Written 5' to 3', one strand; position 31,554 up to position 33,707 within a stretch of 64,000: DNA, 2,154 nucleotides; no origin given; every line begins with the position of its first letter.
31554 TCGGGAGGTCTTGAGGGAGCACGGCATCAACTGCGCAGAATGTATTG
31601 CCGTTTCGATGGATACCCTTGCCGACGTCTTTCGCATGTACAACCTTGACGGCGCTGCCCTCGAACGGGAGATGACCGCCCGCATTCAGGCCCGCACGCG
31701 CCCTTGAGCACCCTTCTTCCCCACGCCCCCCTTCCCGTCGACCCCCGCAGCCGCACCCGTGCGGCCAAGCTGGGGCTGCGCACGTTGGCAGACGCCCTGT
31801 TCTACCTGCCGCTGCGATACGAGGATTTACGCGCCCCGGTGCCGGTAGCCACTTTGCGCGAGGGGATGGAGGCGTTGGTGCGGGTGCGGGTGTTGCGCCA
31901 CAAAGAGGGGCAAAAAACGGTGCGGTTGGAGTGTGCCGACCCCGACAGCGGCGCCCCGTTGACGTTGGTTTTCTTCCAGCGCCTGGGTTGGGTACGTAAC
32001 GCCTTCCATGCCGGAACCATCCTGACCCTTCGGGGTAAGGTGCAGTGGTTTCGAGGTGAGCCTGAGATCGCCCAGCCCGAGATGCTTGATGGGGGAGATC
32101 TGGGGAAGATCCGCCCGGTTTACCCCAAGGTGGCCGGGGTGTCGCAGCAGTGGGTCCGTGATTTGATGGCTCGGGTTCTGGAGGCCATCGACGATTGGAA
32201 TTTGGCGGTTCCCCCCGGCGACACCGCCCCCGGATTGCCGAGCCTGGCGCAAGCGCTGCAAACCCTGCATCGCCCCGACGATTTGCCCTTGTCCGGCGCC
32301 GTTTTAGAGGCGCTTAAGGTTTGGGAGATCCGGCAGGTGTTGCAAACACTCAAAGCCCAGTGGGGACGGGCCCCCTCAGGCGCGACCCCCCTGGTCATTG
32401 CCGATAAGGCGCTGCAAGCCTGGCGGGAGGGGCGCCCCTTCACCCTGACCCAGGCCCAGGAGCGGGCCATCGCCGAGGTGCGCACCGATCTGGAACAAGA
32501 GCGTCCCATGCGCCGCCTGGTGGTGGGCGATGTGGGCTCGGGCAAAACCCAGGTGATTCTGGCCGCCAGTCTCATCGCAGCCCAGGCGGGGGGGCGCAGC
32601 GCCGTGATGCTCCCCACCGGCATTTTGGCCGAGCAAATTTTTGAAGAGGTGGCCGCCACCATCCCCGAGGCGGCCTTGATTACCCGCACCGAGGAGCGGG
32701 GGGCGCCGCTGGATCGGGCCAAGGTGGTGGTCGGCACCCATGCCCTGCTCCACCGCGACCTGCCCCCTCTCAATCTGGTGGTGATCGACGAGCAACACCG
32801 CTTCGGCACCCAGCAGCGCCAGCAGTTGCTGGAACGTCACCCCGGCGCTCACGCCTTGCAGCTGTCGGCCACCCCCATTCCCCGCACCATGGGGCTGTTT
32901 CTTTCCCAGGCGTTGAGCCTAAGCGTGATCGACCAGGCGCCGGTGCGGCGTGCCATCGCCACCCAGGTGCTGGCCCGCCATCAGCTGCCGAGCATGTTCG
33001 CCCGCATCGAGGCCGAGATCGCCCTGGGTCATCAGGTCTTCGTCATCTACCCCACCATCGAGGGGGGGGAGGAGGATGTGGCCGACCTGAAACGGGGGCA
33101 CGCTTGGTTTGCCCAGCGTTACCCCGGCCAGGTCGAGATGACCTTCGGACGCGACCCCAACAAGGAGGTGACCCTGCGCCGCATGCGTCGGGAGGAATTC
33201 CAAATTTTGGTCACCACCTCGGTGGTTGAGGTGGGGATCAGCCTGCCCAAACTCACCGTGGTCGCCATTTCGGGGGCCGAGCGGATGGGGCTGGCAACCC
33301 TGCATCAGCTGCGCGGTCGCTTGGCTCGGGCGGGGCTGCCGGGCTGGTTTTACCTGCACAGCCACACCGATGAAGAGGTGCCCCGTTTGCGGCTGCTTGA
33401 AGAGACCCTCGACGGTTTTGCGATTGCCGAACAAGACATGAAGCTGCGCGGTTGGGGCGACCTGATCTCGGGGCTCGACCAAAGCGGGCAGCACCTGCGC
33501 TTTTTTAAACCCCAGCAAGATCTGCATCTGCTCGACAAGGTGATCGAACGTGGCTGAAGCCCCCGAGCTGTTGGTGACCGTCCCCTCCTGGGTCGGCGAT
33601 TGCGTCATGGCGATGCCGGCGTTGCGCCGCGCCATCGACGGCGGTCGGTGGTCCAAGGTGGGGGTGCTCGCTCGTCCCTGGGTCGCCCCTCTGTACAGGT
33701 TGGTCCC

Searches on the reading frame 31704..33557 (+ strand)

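Call 47: search_protein_families(library=pfam, proteins=[window:31704-33557:+], max_evalue=0.00001)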
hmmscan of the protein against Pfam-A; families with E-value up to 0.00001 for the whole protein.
window:31704-33557:+ (617 aa): 5 families
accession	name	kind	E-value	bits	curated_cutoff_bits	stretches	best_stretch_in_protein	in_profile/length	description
PF00270.35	DEAD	-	1.1e-16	61.5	26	1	249-394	1-162/167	DEAD/DEAH box helicase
PF04851.21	ResIII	-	4.1e-12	46.7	22.5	1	247-391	3-162/164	Type III restriction enzyme, res subunit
PF00271.37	Helicase_C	-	4.3e-09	37.1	23.5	1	484-544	51-110/110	Helicase conserved C-terminal domain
PF17191.10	RecG_wedge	-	5.6e-09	36.2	23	1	20-159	16-159/162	RecG wedge domain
PF13604.12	AAA_30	-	1.4e-07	31.9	27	1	248-381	2-114/191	AAA domain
